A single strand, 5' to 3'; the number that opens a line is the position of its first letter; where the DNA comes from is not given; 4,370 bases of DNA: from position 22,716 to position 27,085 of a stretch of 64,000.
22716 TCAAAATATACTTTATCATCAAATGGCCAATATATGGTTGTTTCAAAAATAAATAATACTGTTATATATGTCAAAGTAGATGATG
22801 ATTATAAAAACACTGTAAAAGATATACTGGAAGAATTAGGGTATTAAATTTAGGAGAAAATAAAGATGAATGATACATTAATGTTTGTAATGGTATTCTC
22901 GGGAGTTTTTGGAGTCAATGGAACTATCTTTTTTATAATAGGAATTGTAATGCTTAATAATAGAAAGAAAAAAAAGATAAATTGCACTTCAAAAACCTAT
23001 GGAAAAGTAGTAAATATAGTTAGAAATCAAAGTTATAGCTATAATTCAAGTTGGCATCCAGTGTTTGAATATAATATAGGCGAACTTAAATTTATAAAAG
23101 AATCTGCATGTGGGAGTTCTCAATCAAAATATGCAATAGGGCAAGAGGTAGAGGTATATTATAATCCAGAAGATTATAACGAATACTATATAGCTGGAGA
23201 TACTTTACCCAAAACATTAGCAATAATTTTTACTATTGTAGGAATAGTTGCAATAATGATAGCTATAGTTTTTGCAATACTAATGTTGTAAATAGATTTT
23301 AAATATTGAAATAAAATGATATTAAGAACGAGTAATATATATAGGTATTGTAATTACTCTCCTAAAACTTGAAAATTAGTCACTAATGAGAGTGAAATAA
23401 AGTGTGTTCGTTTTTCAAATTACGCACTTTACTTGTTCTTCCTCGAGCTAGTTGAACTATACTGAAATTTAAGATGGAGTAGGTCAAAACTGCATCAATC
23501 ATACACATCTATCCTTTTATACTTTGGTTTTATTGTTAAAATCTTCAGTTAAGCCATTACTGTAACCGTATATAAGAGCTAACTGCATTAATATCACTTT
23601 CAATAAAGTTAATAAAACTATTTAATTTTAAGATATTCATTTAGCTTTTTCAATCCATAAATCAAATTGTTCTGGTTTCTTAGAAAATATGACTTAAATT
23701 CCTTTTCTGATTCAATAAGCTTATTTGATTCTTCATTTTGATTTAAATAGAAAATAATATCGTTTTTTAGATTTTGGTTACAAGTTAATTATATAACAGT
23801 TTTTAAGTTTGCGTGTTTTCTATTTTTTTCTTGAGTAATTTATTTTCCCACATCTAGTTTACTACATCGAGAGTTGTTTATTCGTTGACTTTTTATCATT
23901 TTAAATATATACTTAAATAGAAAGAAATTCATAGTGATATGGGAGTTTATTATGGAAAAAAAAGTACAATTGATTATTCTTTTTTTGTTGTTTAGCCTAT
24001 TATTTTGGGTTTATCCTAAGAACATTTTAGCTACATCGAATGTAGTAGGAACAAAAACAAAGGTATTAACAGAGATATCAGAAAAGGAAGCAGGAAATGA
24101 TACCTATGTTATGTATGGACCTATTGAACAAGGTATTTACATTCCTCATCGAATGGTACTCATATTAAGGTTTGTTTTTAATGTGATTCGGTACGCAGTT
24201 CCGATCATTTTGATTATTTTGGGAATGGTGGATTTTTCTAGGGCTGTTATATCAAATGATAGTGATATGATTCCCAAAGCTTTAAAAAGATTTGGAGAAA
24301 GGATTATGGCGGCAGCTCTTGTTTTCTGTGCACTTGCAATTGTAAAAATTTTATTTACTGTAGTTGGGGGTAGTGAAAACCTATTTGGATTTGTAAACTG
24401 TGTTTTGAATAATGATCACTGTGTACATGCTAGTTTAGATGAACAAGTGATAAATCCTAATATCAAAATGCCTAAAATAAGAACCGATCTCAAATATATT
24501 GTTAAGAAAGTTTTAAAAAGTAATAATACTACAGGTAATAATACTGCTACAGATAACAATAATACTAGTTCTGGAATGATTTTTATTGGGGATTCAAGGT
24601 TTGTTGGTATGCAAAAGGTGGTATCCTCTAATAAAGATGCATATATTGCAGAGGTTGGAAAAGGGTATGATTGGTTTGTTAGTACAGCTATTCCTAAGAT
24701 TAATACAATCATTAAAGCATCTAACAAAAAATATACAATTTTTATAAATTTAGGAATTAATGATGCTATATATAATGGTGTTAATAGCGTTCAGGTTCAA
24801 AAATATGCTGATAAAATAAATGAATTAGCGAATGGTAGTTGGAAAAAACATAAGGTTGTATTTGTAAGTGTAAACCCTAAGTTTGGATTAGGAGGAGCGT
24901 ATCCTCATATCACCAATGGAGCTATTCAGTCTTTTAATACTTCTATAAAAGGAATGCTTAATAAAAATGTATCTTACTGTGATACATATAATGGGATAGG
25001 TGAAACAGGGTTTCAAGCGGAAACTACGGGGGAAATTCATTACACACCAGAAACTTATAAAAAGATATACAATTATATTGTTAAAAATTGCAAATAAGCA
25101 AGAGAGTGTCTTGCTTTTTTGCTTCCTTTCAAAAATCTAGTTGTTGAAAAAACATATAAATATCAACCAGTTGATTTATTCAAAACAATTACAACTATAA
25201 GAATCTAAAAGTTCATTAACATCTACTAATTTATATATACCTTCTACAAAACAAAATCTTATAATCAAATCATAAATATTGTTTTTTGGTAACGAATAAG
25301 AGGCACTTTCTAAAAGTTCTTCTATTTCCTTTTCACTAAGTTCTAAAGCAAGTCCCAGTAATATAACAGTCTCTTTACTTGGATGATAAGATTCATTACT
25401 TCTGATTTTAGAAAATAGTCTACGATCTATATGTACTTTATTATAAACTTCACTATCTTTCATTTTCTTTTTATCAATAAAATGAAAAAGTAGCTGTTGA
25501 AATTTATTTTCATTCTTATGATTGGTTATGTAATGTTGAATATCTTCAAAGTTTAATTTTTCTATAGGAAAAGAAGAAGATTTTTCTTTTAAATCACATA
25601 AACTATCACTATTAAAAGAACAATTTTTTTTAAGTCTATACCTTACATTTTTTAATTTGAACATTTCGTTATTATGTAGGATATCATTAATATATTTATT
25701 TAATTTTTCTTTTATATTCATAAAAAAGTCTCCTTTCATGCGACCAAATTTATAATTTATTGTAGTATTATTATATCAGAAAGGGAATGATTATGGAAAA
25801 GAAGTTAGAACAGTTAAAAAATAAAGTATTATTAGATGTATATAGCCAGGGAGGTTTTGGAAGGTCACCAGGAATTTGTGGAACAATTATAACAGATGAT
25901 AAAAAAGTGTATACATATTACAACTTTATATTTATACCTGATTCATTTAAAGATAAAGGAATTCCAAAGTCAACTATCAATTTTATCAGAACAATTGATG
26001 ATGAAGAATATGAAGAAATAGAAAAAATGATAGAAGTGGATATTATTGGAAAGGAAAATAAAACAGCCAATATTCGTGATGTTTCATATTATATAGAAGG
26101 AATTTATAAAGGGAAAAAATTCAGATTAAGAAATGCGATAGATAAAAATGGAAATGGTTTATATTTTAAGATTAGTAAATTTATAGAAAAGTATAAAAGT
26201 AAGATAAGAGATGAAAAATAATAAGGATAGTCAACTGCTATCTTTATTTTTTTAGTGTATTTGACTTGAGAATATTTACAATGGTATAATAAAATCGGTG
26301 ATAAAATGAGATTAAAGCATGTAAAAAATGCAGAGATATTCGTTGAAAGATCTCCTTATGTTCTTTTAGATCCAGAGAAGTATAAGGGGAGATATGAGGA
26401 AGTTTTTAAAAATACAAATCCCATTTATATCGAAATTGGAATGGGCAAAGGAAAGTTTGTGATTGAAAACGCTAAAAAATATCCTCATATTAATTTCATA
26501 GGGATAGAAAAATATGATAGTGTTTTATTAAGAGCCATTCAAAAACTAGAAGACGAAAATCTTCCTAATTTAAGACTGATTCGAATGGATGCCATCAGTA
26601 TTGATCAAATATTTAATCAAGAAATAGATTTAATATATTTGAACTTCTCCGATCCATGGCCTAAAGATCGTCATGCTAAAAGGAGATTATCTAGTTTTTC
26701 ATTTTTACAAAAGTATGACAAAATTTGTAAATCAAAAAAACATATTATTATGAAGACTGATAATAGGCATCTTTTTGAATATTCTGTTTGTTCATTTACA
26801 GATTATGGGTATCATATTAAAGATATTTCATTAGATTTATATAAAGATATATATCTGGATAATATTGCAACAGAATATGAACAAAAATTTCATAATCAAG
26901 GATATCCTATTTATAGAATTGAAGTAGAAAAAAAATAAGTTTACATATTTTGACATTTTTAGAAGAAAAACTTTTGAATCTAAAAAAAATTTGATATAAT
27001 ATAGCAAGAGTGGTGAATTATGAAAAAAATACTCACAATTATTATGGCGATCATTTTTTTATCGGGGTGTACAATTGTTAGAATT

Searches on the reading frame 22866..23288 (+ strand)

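Call 50: search_protein_families(library=pfam, proteins=[window:22866-23288:+], max_evalue=0.0001)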
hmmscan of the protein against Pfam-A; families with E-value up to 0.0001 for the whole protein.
window:22866-23288:+ (141 aa): 1 family
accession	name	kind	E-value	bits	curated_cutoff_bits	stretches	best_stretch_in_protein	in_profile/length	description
PF12158.14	DUF3592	-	7.6e-07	30.2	25.3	1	46-110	3-80/84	Domain of unknown function (DUF3592)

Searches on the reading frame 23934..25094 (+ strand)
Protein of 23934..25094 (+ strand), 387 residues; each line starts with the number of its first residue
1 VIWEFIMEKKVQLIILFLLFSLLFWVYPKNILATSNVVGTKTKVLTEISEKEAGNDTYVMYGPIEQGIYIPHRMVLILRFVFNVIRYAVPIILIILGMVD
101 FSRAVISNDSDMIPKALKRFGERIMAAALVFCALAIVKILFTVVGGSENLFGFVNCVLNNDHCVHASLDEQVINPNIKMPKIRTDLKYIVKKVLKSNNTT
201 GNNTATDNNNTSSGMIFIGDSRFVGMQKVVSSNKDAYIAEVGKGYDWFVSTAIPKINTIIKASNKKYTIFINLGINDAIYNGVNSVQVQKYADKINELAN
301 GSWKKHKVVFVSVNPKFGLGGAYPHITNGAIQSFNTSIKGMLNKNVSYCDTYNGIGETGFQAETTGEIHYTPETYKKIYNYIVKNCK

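Call 32: find_encoding_contigs(protein=window:23934-25094:+, flank=10000, max_places=3)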
Protein window:23934-25094:+ (387 aa): no gene with exactly this product is on record in the collection.

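Call 50: search_protein_families(library=pfam, proteins=[window:23934-25094:+], max_evalue=0.0001)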
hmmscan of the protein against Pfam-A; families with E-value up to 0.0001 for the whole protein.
window:23934-25094:+ (387 aa): 1 family
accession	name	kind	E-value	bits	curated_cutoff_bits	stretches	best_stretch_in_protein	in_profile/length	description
PF13472.12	Lipase_GDSL_2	-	2.5e-05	25.3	32.9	1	268-376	65-177/178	GDSL-like Lipase/Acylhydrolase family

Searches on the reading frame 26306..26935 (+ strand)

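Call 50: search_protein_families(library=pfam, proteins=[window:26306-26935:+], max_evalue=0.0001)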
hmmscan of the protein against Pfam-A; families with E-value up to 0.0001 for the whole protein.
window:26306-26935:+ (210 aa): 4 families
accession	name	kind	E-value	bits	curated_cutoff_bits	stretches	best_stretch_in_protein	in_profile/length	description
PF02390.23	Methyltransf_4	-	1e-37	129.7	24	1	38-204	2-172/173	Putative methyltransferase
PF13847.12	Methyltransf_31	-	5.9e-06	26.5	27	1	40-149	6-109/145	Methyltransferase domain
PF24675.1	NpmA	-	1.8e-05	24.6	60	1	29-118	15-106/214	16S rRNA (adenine(1408)-N(1))-methyltransferase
PF13649.12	Methyltransf_25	-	2.6e-05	25.3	27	1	43-115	3-73/97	Methyltransferase domain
